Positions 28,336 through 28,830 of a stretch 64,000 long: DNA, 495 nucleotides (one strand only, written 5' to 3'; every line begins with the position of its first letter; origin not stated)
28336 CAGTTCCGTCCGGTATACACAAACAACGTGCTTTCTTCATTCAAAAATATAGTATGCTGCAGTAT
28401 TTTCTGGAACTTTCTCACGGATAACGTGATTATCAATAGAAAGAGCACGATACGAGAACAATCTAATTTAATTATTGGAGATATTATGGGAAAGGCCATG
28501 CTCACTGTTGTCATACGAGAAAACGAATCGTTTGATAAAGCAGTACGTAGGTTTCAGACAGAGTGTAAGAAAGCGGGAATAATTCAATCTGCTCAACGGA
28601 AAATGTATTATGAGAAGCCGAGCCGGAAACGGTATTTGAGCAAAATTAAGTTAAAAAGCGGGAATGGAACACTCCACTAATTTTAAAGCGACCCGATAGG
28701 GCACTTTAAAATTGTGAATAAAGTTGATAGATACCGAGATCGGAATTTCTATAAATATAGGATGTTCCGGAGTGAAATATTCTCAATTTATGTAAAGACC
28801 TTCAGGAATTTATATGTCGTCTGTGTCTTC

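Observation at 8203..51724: Three independent perfect 10-bp tandem duplications at disrupted loci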

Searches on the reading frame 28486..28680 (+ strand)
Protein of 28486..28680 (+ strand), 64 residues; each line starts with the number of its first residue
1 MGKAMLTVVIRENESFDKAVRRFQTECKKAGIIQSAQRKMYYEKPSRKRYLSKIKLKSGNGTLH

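Call 27: find_encoding_contigs(protein=window:28486-28680:+, flank=10000, max_places=10)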
Protein window:28486-28680:+ (64 aa): 4 contigs read that carry it; 2 places shown.
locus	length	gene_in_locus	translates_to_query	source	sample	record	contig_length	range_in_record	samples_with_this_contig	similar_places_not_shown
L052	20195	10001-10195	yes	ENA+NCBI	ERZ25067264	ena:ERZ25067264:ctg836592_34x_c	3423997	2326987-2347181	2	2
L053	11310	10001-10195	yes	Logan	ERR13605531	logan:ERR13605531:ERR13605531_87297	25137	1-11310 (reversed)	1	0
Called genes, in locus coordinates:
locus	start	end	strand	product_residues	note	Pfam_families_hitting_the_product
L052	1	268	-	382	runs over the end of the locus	PF00226:DnaJ, PF01556:DnaJ_C, PF00684:DnaJ_CXXCXGXG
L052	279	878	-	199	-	PF01025:GrpE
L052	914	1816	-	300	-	PF01628:HrcA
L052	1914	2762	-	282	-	PF18075:FtsX_ECD, PF02687:FtsX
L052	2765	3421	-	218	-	PF00005:ABC_tran, PF13304:AAA_21 (faint)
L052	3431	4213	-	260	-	PF01209:Ubie_methyltran, PF13489:Methyltransf_23 (weak), PF05175:MTS (weak), PF13847:Methyltransf_31, PF08241:Methyltransf_11, PF08242:Methyltransf_12, PF13649:Methyltransf_25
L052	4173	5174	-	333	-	PF04166:PdxA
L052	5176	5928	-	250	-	PF01784:DUF34_NIF3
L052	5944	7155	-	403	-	PF13486:Dehalogenase (weak), PF12838:Fer4_7 (weak), PF13484:Fer4_16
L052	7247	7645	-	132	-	PF01594:AI-2E_transport (weak)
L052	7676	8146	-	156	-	PF00027:cNMP_binding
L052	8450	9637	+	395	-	PF01551:Peptidase_M23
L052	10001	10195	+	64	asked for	PF01165:Ribosomal_S21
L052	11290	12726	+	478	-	PF13476:AAA_23 (weak)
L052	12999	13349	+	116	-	-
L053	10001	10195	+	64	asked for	PF01165:Ribosomal_S21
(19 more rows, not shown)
